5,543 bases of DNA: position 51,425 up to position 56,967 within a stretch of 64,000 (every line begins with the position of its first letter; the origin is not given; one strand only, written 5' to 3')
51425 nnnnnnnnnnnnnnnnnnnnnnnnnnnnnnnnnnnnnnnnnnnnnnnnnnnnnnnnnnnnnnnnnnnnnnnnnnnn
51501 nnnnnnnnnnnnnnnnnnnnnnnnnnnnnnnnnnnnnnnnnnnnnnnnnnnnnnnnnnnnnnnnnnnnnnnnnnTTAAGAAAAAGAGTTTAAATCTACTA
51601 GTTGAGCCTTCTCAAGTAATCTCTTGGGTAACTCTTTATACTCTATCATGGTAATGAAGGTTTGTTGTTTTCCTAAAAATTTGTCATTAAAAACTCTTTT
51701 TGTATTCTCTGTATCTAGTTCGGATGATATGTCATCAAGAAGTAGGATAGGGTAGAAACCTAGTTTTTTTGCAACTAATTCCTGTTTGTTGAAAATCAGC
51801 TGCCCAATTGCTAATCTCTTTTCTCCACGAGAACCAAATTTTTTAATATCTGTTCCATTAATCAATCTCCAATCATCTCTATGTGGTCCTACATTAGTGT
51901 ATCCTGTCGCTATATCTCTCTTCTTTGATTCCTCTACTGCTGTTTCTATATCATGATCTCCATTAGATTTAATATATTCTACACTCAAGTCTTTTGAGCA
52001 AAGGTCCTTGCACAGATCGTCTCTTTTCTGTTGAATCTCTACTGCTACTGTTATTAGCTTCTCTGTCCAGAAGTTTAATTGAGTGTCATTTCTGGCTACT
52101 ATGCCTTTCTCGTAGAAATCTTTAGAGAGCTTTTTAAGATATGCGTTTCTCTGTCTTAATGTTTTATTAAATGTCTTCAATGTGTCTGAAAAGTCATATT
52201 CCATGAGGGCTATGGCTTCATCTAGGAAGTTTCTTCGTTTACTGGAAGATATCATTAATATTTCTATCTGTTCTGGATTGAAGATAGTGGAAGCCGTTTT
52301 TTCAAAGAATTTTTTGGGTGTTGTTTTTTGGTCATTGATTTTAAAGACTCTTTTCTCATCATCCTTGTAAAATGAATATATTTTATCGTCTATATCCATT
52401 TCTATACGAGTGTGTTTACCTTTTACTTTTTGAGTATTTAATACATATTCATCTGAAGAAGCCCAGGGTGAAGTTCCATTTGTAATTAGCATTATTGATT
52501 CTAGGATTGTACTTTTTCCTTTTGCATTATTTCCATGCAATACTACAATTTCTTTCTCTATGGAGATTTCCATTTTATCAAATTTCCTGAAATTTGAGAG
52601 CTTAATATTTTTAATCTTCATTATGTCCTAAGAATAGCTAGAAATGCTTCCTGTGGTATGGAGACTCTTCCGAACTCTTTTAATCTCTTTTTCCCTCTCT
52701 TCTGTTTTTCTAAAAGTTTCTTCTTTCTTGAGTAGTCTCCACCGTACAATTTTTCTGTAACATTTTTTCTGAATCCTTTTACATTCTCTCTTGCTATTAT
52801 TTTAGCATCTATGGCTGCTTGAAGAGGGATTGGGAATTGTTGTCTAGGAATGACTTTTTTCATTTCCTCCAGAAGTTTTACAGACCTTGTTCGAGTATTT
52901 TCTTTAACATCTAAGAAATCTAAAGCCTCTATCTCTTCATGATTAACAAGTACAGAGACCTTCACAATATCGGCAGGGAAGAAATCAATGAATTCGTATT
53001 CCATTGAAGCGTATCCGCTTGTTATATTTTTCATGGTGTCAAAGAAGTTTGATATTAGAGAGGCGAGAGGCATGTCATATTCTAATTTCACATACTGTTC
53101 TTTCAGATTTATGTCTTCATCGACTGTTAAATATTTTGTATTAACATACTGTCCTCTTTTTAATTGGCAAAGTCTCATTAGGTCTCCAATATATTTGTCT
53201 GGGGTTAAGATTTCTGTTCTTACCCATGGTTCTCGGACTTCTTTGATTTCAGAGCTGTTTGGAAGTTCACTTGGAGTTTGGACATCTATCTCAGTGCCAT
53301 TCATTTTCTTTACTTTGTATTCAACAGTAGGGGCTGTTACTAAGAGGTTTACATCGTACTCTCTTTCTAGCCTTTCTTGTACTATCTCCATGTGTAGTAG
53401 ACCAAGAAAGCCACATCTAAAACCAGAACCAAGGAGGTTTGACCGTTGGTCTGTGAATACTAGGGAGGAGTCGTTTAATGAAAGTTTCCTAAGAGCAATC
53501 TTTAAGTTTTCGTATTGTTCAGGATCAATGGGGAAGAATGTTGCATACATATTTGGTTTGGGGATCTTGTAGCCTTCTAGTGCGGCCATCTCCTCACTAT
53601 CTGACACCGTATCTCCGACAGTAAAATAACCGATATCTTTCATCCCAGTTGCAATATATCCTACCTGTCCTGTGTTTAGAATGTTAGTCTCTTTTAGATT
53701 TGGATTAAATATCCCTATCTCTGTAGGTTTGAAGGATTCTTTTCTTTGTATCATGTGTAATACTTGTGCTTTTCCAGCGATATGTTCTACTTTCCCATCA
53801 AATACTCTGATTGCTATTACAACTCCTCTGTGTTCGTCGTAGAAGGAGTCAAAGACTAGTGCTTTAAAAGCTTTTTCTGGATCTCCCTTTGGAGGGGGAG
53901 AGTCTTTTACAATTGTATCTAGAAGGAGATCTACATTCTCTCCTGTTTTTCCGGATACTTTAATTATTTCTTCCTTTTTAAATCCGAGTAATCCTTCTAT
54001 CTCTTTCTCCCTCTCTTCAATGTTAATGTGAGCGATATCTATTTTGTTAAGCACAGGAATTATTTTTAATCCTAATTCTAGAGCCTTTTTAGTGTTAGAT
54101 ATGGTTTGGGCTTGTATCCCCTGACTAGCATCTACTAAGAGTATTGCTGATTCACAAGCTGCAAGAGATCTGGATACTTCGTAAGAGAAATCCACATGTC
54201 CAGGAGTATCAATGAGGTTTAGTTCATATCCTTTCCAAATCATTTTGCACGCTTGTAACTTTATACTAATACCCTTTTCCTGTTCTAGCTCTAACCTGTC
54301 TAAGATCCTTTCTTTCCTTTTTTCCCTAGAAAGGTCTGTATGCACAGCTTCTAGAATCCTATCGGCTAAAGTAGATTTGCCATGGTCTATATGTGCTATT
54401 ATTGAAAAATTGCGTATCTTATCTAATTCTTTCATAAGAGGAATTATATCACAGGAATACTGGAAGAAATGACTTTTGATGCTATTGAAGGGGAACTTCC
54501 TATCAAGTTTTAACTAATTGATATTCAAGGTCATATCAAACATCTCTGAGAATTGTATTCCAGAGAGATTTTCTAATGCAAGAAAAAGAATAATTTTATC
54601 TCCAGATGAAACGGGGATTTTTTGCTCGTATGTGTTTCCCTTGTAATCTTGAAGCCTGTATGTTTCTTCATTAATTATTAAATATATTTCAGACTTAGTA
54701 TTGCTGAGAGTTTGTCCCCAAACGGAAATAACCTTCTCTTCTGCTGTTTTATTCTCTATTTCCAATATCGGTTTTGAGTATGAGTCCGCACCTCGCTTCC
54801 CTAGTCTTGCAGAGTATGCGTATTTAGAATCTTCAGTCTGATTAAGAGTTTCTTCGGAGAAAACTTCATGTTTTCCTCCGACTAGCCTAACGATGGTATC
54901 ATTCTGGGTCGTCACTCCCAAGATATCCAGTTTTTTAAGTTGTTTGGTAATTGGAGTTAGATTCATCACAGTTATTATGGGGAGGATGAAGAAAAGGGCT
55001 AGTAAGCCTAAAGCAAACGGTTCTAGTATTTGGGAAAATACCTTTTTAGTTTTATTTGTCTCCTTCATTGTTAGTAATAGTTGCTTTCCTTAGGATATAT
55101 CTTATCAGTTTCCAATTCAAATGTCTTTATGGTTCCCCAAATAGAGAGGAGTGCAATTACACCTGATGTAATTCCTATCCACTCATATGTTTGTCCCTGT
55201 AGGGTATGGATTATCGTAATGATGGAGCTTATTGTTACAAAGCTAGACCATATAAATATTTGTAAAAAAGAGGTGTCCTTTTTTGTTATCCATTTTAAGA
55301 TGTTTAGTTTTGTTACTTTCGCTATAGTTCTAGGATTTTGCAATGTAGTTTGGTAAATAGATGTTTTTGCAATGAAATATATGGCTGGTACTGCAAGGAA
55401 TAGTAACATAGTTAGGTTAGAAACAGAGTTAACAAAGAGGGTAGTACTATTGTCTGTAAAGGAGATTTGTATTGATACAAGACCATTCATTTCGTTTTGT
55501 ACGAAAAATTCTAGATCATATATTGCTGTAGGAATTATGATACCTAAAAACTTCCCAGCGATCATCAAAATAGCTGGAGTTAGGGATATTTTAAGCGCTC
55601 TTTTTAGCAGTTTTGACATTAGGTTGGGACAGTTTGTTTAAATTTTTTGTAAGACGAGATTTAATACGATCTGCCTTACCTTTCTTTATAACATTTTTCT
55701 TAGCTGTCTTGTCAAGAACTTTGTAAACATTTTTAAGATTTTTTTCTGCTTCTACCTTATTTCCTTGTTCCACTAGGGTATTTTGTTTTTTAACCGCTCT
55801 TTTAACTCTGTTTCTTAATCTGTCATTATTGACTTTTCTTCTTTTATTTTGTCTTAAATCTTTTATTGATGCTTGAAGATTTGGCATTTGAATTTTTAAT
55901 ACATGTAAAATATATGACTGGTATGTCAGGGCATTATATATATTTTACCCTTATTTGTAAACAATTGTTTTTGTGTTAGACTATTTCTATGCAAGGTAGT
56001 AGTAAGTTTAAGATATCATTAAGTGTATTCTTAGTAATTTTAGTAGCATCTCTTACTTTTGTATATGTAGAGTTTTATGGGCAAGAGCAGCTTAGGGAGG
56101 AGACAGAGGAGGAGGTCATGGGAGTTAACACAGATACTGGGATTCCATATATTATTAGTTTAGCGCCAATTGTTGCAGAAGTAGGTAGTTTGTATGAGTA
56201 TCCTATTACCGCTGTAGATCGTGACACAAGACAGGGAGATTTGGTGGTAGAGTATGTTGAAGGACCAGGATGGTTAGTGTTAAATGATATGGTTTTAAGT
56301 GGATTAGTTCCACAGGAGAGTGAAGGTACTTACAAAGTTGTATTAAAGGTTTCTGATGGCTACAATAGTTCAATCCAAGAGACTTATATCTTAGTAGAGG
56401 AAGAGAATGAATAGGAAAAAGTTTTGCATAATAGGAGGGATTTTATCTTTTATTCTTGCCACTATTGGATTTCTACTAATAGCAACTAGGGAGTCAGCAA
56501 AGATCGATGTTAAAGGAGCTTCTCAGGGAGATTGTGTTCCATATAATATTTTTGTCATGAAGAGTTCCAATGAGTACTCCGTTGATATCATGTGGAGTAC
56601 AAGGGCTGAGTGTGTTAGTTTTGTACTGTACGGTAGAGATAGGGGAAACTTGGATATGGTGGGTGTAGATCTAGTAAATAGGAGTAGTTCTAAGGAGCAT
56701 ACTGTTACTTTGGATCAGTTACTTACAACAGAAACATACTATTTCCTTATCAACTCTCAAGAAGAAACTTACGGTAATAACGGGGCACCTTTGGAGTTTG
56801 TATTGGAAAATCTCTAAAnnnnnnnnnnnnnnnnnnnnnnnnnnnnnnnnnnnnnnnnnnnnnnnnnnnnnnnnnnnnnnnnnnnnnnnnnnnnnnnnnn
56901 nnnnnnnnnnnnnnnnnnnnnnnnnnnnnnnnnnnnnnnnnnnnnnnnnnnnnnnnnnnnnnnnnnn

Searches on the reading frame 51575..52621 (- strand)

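Call 5: search_protein_families(library=pfam, proteins=[window:51575-52621:-], max_evalue=0.001)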
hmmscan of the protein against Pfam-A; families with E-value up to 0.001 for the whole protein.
window:51575-52621:- (348 aa): 5 families
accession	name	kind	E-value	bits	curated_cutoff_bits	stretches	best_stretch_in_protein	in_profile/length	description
PF02463.25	SMC_N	-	6e-12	45.9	40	1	3-312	2-181/220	RecF/RecN/SMC N terminal domain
PF13175.12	AAA_15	-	4.6e-10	40.1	32.1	1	1-173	1-187/374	AAA ATPase domain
PF13476.12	AAA_23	-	7.9e-08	33.6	27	1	6-167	2-175/201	AAA domain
PF13555.12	AAA_29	-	4.9e-05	23.4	27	1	4-46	2-45/61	P-loop containing region of AAA domain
PF13514.12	AAA_27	-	0.00014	22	22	1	1-64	1-66/206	AAA domain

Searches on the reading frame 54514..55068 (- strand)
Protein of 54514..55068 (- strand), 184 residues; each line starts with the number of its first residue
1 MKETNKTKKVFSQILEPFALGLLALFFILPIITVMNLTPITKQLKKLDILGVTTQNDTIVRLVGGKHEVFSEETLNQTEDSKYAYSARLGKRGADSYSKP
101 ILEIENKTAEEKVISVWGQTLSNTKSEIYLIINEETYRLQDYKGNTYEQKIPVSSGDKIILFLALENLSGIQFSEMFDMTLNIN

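Call 5: search_protein_families(library=pfam, proteins=[window:54514-55068:-], max_evalue=0.001)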
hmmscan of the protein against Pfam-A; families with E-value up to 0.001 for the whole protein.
window:54514-55068:- (184 aa): 0 families

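Call 8: search_protein_families(library=ncbifam, proteins=[window:54514-55068:-], max_evalue=0.01)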
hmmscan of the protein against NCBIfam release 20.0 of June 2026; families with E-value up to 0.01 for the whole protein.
window:54514-55068:- (184 aa): 0 families

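Call 53: search_solved_structures(query=window:54514-55068:-, max_evalue=1)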
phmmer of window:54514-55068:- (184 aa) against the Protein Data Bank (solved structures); distinct sequences matched with E-value up to 1: 2.
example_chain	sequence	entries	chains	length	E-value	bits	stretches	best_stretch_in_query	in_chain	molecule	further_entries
3qao_A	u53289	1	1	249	0.089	15.4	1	102-170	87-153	MerR-like transcriptional regulator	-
5vcd_A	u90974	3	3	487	0.65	12.6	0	7-45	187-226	Cytochrome P450 3A4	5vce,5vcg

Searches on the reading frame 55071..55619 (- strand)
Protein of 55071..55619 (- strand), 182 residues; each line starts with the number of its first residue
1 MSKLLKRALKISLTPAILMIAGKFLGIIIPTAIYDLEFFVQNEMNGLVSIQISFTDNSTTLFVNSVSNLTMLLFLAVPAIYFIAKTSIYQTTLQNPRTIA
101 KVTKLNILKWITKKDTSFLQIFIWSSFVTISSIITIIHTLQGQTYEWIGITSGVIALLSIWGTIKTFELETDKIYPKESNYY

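Call 5: search_protein_families(library=pfam, proteins=[window:55071-55619:-], max_evalue=0.001)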
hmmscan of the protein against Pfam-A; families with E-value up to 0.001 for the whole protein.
window:55071-55619:- (182 aa): 0 families

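Call 8: search_protein_families(library=ncbifam, proteins=[window:55071-55619:-], max_evalue=0.01)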
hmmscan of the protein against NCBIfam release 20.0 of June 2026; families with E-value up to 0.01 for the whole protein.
window:55071-55619:- (182 aa): 0 families

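Call 54: search_solved_structures(query=window:55071-55619:-, max_evalue=1)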
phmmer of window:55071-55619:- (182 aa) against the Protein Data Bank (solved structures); distinct sequences matched with E-value up to 1: 0.

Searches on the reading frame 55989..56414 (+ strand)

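Call 6: search_protein_families(library=pfam, proteins=[window:55989-56414:+], max_evalue=0.001)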
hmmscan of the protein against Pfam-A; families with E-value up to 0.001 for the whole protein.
window:55989-56414:+ (141 aa): 1 family
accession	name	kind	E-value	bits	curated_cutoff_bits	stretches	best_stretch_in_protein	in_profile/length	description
PF05345.18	He_PIG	-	2.7e-06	28.1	24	1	55-135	4-93/96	Putative Ig domain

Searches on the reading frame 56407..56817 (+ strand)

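Call 6: search_protein_families(library=pfam, proteins=[window:56407-56817:+], max_evalue=0.001)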
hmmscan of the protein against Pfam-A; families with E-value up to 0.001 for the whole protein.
window:56407-56817:+ (136 aa): 1 family
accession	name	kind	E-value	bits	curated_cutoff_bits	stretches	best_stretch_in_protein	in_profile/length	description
PF16656.11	Pur_ac_phosph_N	-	0.0006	20.8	30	1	54-119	10-82/93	Purple acid Phosphatase, N-terminal domain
